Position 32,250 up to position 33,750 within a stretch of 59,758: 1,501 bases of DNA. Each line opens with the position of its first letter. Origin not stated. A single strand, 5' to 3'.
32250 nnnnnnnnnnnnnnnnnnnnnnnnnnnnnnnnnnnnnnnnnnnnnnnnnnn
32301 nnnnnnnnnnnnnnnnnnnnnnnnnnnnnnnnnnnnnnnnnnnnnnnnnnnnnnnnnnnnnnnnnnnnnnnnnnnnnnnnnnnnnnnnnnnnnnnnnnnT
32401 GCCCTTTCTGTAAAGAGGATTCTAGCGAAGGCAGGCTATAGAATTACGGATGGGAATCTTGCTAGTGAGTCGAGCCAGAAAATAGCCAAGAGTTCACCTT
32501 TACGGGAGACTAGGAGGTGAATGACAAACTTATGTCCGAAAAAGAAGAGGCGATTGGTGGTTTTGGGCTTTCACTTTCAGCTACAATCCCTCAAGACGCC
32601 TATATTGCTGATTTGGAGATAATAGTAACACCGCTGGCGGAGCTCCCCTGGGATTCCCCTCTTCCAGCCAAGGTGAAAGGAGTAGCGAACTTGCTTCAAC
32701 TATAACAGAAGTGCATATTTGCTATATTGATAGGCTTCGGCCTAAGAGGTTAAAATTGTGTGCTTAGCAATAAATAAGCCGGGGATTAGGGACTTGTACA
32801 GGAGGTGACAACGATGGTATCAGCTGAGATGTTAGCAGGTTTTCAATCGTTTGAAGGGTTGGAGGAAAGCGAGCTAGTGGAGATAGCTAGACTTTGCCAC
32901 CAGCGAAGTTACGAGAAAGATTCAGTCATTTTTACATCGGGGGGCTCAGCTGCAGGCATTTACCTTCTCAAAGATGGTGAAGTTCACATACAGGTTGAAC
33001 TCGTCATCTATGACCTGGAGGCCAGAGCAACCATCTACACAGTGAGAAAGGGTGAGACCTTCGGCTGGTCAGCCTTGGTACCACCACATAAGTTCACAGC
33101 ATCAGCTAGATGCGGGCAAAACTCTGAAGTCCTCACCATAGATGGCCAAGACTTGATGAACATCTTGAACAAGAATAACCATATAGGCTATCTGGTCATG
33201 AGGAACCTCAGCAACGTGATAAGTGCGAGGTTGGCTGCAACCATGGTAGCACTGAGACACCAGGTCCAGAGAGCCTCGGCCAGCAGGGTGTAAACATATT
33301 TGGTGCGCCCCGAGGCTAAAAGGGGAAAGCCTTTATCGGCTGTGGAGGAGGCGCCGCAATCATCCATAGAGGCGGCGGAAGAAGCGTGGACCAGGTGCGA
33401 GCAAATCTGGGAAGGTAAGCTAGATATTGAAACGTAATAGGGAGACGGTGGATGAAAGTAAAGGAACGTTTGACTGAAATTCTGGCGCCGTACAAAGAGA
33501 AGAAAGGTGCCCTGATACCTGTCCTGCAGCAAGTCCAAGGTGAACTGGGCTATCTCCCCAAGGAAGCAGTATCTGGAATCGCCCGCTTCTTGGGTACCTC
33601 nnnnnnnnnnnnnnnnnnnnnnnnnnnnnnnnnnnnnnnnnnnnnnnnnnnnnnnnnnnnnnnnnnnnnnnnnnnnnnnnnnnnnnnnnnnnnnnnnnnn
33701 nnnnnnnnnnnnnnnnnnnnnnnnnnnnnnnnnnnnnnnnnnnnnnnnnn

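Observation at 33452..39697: Formate dehydrogenase predicted to combine NuoE, a NuoF::GltD fusion and a Cys-type FdhA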

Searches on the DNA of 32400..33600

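Call 68: search_rna_families(source=window, start=32400, end=33600, threshold=evalue, max_evalue=1)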
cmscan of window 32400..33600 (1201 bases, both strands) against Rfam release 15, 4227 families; matches with E-value up to 1: 0.
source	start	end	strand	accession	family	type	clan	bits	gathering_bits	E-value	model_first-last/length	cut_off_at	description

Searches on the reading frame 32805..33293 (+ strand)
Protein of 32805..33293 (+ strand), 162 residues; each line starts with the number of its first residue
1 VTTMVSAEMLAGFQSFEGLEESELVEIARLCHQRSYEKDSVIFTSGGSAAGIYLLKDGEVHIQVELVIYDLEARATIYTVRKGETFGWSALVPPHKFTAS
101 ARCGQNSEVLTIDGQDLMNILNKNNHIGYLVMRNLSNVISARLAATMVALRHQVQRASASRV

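Call 4: search_protein_families(library=pfam, proteins=[window:32805-33293:+])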
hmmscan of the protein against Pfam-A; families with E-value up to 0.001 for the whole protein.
window:32805-33293:+ (162 aa): 1 family
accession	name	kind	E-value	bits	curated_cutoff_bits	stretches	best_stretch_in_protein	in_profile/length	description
PF00027.35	cNMP_binding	-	1.1e-12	48.2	27.5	1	34-124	2-89/89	Cyclic nucleotide-binding domain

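Call 5: search_protein_families(library=ncbifam, proteins=[window:32805-33293:+])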
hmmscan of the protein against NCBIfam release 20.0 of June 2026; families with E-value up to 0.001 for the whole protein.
window:32805-33293:+ (162 aa): 4 families
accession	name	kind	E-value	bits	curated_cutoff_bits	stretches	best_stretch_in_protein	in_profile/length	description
TIGR03896.1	cyc_nuc_ocin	subfamily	1.4e-08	34.5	161.05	1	19-150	149-277/317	bacteriocin-type transport-associated protein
NF041163.2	encap_f2b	equivalog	1.6e-08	34.2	400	1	4-130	67-192/450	family 2B encapsulin nanocompartment shell protein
NF006901.0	PRK09392.1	equivalog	3.6e-06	26.5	211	1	14-144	13-139/236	transcriptional activator FtrB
NF008732.0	PRK11753.1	equivalog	2.4e-05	23.9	266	1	24-138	16-128/214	cAMP-activated global transcriptional regulator CRP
